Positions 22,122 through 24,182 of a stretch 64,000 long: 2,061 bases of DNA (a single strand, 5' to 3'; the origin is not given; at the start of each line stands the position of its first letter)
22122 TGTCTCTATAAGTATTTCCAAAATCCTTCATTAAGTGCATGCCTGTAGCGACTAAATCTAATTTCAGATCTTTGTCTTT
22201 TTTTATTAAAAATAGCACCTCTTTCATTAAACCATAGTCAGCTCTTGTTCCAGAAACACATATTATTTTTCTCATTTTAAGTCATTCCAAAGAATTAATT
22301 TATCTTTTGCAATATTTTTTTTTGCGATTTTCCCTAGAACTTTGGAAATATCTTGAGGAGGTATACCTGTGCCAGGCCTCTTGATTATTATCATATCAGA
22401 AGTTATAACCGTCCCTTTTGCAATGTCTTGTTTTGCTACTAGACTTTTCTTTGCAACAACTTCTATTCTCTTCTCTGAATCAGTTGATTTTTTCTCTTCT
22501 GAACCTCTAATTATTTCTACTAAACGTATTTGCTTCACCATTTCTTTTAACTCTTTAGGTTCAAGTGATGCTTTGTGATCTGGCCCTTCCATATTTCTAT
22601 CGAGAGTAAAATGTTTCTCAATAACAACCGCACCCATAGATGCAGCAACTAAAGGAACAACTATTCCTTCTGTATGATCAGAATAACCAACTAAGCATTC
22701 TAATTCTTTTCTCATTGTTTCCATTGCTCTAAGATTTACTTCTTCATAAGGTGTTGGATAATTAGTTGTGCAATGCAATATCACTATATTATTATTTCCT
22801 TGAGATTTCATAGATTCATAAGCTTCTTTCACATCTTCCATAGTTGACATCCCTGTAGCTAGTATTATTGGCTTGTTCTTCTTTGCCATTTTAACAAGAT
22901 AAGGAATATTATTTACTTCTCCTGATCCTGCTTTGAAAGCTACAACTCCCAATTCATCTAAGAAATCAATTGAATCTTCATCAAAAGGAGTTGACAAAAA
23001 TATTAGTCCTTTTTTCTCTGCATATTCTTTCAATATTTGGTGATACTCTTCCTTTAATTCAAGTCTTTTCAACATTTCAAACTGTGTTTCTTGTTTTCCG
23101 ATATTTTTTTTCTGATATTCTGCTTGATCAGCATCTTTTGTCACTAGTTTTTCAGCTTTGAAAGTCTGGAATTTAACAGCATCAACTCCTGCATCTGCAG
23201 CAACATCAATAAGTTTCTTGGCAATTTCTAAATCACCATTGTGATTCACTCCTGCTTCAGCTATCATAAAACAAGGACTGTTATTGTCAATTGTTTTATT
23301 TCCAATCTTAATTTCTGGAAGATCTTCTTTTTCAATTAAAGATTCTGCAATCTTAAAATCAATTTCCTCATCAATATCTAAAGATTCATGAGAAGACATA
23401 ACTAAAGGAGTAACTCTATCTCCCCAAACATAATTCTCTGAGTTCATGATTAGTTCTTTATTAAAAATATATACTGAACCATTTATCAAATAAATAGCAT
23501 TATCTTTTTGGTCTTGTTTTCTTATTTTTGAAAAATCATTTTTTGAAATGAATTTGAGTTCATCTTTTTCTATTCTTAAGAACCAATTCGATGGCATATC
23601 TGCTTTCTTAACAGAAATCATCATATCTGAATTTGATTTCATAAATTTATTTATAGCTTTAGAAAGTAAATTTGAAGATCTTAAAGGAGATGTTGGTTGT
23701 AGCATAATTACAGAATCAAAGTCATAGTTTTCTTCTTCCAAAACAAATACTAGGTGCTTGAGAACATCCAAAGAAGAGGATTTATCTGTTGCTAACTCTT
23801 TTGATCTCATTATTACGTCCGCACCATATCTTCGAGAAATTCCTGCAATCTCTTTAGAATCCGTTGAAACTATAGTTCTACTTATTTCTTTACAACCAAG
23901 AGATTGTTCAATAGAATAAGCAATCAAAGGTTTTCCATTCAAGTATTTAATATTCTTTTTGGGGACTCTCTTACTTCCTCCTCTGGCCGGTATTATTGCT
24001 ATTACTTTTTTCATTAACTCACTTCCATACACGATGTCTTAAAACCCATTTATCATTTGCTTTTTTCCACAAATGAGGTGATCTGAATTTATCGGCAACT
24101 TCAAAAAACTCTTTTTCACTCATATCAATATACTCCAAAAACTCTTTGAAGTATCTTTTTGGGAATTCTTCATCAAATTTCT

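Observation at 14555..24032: Legionaminic/pseudaminic-acid-type pathway with a cytidylyltransferase-synthase (NeuA-NeuB-like) fusion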

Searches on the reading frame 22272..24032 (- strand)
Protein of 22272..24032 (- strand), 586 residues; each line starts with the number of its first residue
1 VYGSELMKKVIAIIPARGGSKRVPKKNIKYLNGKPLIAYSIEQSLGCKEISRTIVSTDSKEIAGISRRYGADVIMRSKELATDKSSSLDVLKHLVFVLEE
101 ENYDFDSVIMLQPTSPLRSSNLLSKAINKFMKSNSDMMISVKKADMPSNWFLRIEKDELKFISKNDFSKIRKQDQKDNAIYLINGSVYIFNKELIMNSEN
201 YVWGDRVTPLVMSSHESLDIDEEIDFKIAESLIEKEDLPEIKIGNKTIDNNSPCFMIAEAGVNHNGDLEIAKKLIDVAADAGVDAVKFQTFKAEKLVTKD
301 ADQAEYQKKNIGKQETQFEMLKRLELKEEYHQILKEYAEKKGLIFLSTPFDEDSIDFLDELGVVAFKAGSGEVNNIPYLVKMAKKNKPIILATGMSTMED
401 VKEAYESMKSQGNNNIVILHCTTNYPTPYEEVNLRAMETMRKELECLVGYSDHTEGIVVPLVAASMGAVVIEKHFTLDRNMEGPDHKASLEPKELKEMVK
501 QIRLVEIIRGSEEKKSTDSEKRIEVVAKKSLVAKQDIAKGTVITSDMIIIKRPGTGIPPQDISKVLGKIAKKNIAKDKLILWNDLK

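Call 3: search_protein_families(library=pfam, proteins=[window:22272-24032:-])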
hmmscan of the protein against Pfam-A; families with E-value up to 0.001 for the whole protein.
window:22272-24032:- (586 aa): 3 families
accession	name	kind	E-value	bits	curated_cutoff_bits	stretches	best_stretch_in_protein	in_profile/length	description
PF03102.20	NeuB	-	3.3e-101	338.2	22.1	1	274-514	1-241/241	NeuB family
PF02348.25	CTP_transf_3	-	5e-29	102.1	22.6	1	11-150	1-135/217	Cytidylyltransferase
PF08666.17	SAF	-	1.4e-14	54.8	21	1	530-586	3-63/63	SAF domain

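Call 4: search_protein_families(library=ncbifam, proteins=[window:22272-24032:-])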
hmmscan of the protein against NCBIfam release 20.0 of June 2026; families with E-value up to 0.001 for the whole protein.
window:22272-24032:- (586 aa): 12 families
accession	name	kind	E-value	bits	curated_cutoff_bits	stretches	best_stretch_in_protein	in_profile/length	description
TIGR03569.1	NeuB_NnaB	equivalog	1.8e-144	480.9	399.65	1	254-580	1-329/329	N-acetylneuraminate synthase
TIGR03586.1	PseI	equivalog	1.1e-94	317.3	340.25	1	254-577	2-324/327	pseudaminic acid synthase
TIGR03584.1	PseF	equivalog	6.5e-46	156.7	205.7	1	11-232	1-219/222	pseudaminic acid cytidylyltransferase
NF003952.0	PRK05450.1-5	subfamily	5.5e-19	68.3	193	1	9-144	2-131/250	3-deoxy-manno-octulosonate cytidylyltransferase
NF009905.0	PRK13368.1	subfamily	5.5e-17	61.9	255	1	9-139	2-123/243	3-deoxy-manno-octulosonate cytidylyltransferase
NF003950.0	PRK05450.1-3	subfamily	6.9e-15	55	234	1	9-140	2-126/248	3-deoxy-manno-octulosonate cytidylyltransferase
NF003948.0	PRK05450.1-1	equivalog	2.7e-12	46.4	281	1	8-141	4-131/248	3-deoxy-manno-octulosonate cytidylyltransferase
TIGR00466.1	kdsB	equivalog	2.2e-11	43.6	155.2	1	11-141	4-127/241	3-deoxy-manno-octulosonate cytidylyltransferase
TIGR01361.1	DAHP_synth_Bsub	equivalog_domain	9.7e-08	31.7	267.75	1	327-503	74-258/260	3-deoxy-7-phosphoheptulonate synthase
NF006421.0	PRK08673.1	subfamily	1.2e-07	31.3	335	1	326-507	142-331/338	3-deoxy-7-phosphoheptulonate synthase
NF010937.0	PRK14357.1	equivalog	0.0001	21.3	658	1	25-197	19-176/448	bifunctional UDP-N-acetylglucosamine diphosphorylase/glucosamine-1-phosphate N-acetyltransferase GlmU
NF009933.0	PRK13396.1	subfamily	0.0003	19.9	486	0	333-420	156-243/352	3-deoxy-7-phosphoheptulonate synthase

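Call 10: find_homologous_proteins(query=window:22272-24032:-)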
Query window:22272-24032:- (586 aa): 8000 proteins with E <= 0.001 among 8000 candidates; the best 120 are listed.
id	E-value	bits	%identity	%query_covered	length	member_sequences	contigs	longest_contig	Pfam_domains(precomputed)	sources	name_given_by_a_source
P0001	0.0e+0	1270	100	100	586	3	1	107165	PF03102.21,PF08666.18,PF02348.26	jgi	-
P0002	1.0e-195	670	57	98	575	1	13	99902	PF03102.21,PF08666.18,PF02348.26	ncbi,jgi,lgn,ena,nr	ncbi:N-acetylneuraminate synthase [Candidatus Woesearchaeota archaeon]|nr:N-acetylneuraminate syntha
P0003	5.1e-171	589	53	99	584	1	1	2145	PF03102.21,PF08666.18,PF02348.26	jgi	jgi:N-acetylneuraminate synthase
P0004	1.8e-170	587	50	98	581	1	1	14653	PF03102.21,PF08666.18,PF02348.26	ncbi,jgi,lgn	ncbi:MAG: N-acetylneuraminate synthase [Candidatus Staskawiczbacteria bacterium]|jgi:N-acetylneurami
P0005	2.7e-170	586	50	99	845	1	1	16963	PF03102.21,PF08666.18,PF02350.26,PF02348.26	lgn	-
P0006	3.6e-170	586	48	98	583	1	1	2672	PF03102.21,PF08666.18,PF02348.26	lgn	-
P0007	9.4e-169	581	50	99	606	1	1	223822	PF03102.21,PF08666.18,PF02348.26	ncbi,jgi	-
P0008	1.7e-168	580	50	99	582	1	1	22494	PF03102.21,PF08666.18,PF02348.26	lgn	-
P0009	5.1e-168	579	50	99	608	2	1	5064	PF03102.21,PF08666.18,PF02348.26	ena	-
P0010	8.6e-167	575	50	99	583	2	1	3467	PF03102.21,PF08666.18,PF02348.26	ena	-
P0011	1.2e-166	574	49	99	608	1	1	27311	PF03102.21,PF08666.18,PF02348.26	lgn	-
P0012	8.6e-166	571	50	99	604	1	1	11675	PF03102.21,PF08666.18,PF02348.26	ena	-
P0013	1.3e-163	564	50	98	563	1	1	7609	PF03102.21,PF08666.18,PF02348.26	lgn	-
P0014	1.7e-162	561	46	98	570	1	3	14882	PF03102.21,PF08666.18,PF02348.26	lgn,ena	-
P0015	2.3e-162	560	48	98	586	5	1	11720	PF03102.21,PF08666.18,PF02348.26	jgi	jgi:N,N'-diacetyllegionaminate synthase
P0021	6.9e-159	549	47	94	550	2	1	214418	PF03102.21,PF08666.18,PF02348.26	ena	-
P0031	1.5e-140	488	44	97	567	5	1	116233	PF03102.21,PF08666.18,PF02348.26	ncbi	-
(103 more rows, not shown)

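Call 12: find_encoding_contigs(protein=P0001, flank=10000, max_places=3)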
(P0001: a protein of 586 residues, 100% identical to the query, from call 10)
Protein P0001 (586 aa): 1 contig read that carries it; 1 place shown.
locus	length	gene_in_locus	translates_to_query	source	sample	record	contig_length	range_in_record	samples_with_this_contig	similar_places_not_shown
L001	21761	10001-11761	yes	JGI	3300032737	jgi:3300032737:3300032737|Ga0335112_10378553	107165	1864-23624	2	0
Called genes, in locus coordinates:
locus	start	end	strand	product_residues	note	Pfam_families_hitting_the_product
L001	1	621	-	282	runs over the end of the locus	PF04055:Radical_SAM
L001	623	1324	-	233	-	PF02310:B12-binding, PF04055:Radical_SAM (weak)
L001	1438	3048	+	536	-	PF02350:Epimerase_2 (weak)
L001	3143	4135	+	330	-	PF13489:Methyltransf_23, PF08241:Methyltransf_11 (faint), PF08242:Methyltransf_12 (faint)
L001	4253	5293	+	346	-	PF04055:Radical_SAM, PF13186:SPASM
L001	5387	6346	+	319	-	PF01408:GFO_IDH_MocA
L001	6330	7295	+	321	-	PF01408:GFO_IDH_MocA (weak)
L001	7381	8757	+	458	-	PF00977:His_biosynth, PF02581:TMP-TENI (faint), PF05690:ThiG (faint), PF03060:NMO (faint), PF01207:Dus (weak), PF00117:GATase, PF01174:SNO (faint), PF07685:GATase_3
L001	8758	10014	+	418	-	-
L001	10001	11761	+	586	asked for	PF02348:CTP_transf_3, PF03102:NeuB, PF08666:SAF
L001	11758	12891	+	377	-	PF02350:Epimerase_2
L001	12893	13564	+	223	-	PF00551:Formyl_trans_N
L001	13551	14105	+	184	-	PF01812:5-FTHF_cyc-lig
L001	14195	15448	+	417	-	PF00464:SHMT, PF00155:Aminotran_1_2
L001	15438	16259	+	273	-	PF00763:THF_DHG_CYH, PF02882:THF_DHG_CYH_C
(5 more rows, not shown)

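Call 13: find_encoding_contigs(protein=P0002, flank=10000, max_places=3)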
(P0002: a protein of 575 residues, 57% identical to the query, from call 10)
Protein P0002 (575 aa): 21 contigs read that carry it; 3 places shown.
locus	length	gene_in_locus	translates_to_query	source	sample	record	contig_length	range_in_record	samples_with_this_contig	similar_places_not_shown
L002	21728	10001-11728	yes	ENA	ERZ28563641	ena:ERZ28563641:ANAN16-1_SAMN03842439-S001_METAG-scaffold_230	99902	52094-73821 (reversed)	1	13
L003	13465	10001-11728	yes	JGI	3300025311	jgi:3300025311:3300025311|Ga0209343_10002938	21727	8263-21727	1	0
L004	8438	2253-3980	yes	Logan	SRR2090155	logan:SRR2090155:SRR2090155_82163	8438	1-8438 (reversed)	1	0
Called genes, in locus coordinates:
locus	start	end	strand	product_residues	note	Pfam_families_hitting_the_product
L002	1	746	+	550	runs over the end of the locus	-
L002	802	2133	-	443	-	-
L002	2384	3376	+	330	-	PF00535:Glycos_transf_2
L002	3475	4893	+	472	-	PF02310:B12-binding, PF04055:Radical_SAM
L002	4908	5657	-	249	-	PF03141:Methyltransf_29 (weak), PF05219:DREV, PF01209:Ubie_methyltran, PF13489:Methyltransf_23, PF13847:Methyltransf_31, PF08241:Methyltransf_11, PF08242:Methyltransf_12, PF13649:Methyltransf_25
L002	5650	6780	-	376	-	PF01053:Cys_Met_Meta_PP (weak), PF00155:Aminotran_1_2 (weak), PF00266:Aminotran_5, PF01041:DegT_DnrJ_EryC1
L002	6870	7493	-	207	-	PF25087:GMPPB_C (faint), PF25084:LbH_EIF2B (weak), PF00132:Hexapep, PF14602:Hexapep_2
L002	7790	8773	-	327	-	PF01408:GFO_IDH_MocA, PF22725:GFO_IDH_MocA_C3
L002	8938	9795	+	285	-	PF13424:TPR_12 (faint)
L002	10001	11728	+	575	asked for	PF02348:CTP_transf_3, PF03102:NeuB, PF08666:SAF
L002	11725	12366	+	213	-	PF02585:PIG-L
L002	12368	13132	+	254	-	PF00551:Formyl_trans_N, PF02911:Formyl_trans_C (weak)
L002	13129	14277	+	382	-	PF02350:Epimerase_2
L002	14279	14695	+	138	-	PF01812:5-FTHF_cyc-lig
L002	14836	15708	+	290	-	PF00763:THF_DHG_CYH, PF02882:THF_DHG_CYH_C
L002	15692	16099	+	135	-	PF25084:LbH_EIF2B (faint), PF25087:GMPPB_C (faint), PF00132:Hexapep, PF14602:Hexapep_2 (weak)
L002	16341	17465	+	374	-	PF01041:DegT_DnrJ_EryC1, PF00266:Aminotran_5, PF01053:Cys_Met_Meta_PP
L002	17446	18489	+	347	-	PF00106:adh_short (weak), PF01073:3Beta_HSD, PF01370:Epimerase, PF02719:Polysacc_synt_2, PF04321:RmlD_sub_bind, PF05368:NmrA (weak), PF13460:NAD_binding_10, PF16363:GDP_Man_Dehyd, +1 more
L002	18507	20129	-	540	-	-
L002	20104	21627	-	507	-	PF01943:Polysacc_synt, PF13440:Polysacc_synt_3, PF01554:MatE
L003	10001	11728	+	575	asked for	PF02348:CTP_transf_3, PF03102:NeuB, PF08666:SAF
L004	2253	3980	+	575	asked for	PF02348:CTP_transf_3, PF03102:NeuB, PF08666:SAF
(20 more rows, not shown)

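Call 16: search_solved_structures(query=window:22272-24032:-, max_evalue=0.00001, show_alignments=0)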
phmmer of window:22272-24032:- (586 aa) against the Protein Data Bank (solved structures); distinct sequences matched with E-value up to 0.00001: 20.
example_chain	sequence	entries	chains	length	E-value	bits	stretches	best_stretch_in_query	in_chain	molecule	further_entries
1vli_A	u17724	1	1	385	2e-66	228.6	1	240-585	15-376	Spore coat polysaccharide biosynthesis protein spsE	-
1xuu_A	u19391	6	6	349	5.4e-62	214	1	239-584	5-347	polysialic acid capsule biosynthesis protein SiaC | N-acetylneuraminate synthase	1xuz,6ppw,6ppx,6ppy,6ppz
4ipj_A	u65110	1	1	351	1.3e-61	212.7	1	239-584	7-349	Polysialic acid capsule biosynthesis protein SiaC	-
4ipi_A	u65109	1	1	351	3.4e-61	211.3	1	239-584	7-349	Polysialic acid capsule biosynthesis protein SiaC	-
2wqp_A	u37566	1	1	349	1.3e-60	209.4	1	239-584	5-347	POLYSIALIC ACID CAPSULE BIOSYNTHESIS PROTEIN SIAC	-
8h2c_A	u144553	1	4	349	1.3e-57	199.5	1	241-575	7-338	Pseudaminic acid synthase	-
6ncs_A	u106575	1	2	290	1e-52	183.4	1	239-520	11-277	N-acetylneuraminic acid (Sialic acid) synthetase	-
6ifd_A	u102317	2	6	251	9.2e-37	130.7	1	8-233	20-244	CMP-N-acetylneuraminate Synthetase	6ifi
3g8r_A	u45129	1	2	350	2.5e-26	96.3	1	258-585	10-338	Probable spore coat polysaccharide biosynthesis protein E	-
1eyr_A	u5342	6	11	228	3e-24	89.4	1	8-235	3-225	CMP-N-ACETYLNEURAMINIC ACID SYNTHETASE | N-acylneuraminate cytidylyltransferase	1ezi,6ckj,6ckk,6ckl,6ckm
1qwj_A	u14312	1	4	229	4.8e-22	82.1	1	11-232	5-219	cytidine monophospho-N-acetylneuraminic acid synthetase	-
9ftb_A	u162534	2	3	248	1.6e-20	77.1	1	11-232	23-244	NeuA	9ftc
9t4z_A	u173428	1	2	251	2.5e-20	76.5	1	9-234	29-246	PpNeuA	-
1vh3_A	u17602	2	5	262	2.4e-08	36.9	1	12-137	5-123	3-deoxy-manno-octulosonate cytidylyltransferase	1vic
3duv_A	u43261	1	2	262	2.6e-08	36.8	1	12-137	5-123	3-deoxy-manno-octulosonate cytidylyltransferase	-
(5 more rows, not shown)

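Call 26: find_encoding_contigs(protein=P0007, flank=10000, max_places=1)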
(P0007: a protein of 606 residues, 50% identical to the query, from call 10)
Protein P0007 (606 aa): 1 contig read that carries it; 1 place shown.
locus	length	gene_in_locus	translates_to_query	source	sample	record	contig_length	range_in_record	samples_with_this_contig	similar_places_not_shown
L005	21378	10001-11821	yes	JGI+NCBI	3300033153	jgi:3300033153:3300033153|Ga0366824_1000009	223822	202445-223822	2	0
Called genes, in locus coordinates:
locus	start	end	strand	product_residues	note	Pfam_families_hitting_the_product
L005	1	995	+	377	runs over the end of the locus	PF13477:Glyco_trans_4_2 (faint), PF13439:Glyco_transf_4, PF20706:GT4-conflict, PF00534:Glycos_transf_1, PF13692:Glyco_trans_1_4, PF13524:Glyco_trans_1_2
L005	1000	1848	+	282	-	-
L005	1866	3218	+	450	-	PF01139:RtcB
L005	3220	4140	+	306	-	PF07714:PK_Tyr_Ser-Thr (faint), PF00069:Pkinase (weak), PF01163:RIO1 (faint), PF01636:APH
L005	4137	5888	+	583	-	PF04464:Glyphos_transf, PF02350:Epimerase_2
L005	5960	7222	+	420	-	PF01943:Polysacc_synt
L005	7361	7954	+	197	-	PF00117:GATase, PF01174:SNO (weak), PF07685:GATase_3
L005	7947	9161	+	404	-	-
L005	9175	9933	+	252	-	PF00977:His_biosynth, PF02581:TMP-TENI (faint), PF03060:NMO (faint)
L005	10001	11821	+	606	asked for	PF02348:CTP_transf_3, PF03102:NeuB, PF08666:SAF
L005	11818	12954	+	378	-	PF02350:Epimerase_2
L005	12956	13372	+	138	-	PF00132:Hexapep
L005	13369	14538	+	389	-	PF01041:DegT_DnrJ_EryC1, PF00155:Aminotran_1_2 (weak), PF00266:Aminotran_5, PF01212:Beta_elim_lyase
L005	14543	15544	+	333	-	PF01073:3Beta_HSD, PF01370:Epimerase, PF02719:Polysacc_synt_2, PF04321:RmlD_sub_bind, PF05368:NmrA, PF16363:GDP_Man_Dehyd, PF07993:NAD_binding_4 (weak), PF13460:NAD_binding_10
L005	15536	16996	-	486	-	PF02310:B12-binding, PF04055:Radical_SAM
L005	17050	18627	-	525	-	PF02350:Epimerase_2 (weak), PF04464:Glyphos_transf (weak)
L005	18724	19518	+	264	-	PF00459:Inositol_P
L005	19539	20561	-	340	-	PF03102:NeuB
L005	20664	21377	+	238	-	?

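Call 27: find_encoding_contigs(protein=P0004, flank=10000, max_places=1)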
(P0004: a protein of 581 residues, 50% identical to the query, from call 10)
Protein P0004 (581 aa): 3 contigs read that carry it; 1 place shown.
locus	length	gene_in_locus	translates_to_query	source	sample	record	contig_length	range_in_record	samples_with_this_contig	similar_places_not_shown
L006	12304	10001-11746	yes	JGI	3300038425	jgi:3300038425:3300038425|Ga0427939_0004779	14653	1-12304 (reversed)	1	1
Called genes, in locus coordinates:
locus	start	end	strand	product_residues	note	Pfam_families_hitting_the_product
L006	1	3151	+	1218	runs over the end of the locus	-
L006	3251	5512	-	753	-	PF04932:Wzy_C, PF13428:TPR_14 (faint), PF13431:TPR_17 (faint), PF14559:TPR_19 (faint), PF22890:TPR_EMC2 (weak)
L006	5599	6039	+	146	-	PF01467:CTP_transf_like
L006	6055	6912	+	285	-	PF00977:His_biosynth, PF05690:ThiG (faint), PF03060:NMO (faint), PF04309:G3P_antiterm (faint), PF02581:TMP-TENI (faint), PF01207:Dus (weak)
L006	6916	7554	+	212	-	PF00117:GATase, PF01174:SNO (faint), PF07685:GATase_3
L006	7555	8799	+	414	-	-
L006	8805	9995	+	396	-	PF04464:Glyphos_transf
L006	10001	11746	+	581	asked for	PF02348:CTP_transf_3, PF03102:NeuB, PF08666:SAF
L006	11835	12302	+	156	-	?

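Call 28: find_encoding_contigs(protein=P0021, flank=10000, max_places=1)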
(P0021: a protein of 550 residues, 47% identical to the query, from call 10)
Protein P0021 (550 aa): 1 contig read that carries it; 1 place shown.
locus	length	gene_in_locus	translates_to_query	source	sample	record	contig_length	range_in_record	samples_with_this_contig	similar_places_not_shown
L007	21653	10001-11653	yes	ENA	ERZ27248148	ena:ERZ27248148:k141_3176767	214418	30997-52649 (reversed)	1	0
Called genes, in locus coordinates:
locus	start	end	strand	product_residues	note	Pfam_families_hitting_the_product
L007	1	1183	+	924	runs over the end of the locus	PF03104:DNA_pol_B_exo1, PF13482:RNase_H_2 (faint), PF00136:DNA_pol_B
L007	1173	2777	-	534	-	-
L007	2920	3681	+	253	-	PF01066:CDP-OH_P_transf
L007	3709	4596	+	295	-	PF14907:NTP_transf_5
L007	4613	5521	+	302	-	PF07475:Hpr_kinase_C (weak)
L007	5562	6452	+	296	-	PF03706:LPG_synthase_TM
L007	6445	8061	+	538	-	PF02350:Epimerase_2, PF04464:Glyphos_transf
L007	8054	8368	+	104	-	PF02348:CTP_transf_3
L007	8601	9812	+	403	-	-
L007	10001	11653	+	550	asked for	PF02348:CTP_transf_3, PF03102:NeuB, PF08666:SAF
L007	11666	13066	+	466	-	PF00763:THF_DHG_CYH, PF02882:THF_DHG_CYH_C, PF01812:5-FTHF_cyc-lig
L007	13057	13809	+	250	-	PF00551:Formyl_trans_N, PF02911:Formyl_trans_C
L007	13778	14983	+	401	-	PF02350:Epimerase_2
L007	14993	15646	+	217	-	PF02585:PIG-L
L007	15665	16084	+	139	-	PF14602:Hexapep_2 (faint), PF00132:Hexapep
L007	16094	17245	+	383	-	PF00155:Aminotran_1_2, PF00266:Aminotran_5 (weak), PF01041:DegT_DnrJ_EryC1, PF01212:Beta_elim_lyase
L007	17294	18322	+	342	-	PF00106:adh_short, PF01370:Epimerase, PF02719:Polysacc_synt_2, PF04321:RmlD_sub_bind, PF05368:NmrA (weak), PF01073:3Beta_HSD, PF13460:NAD_binding_10, PF16363:GDP_Man_Dehyd, +1 more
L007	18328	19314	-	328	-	PF04055:Radical_SAM, PF13186:SPASM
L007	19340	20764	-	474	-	PF02310:B12-binding, PF04055:Radical_SAM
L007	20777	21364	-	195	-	PF13489:Methyltransf_23, PF07021:MetW, PF13847:Methyltransf_31, PF08241:Methyltransf_11, PF08242:Methyltransf_12, PF13649:Methyltransf_25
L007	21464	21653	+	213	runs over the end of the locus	PF05401:NodS (weak), PF02353:CMAS, PF07021:MetW, PF13489:Methyltransf_23, PF13847:Methyltransf_31 (weak), PF08241:Methyltransf_11, PF08242:Methyltransf_12, PF13649:Methyltransf_25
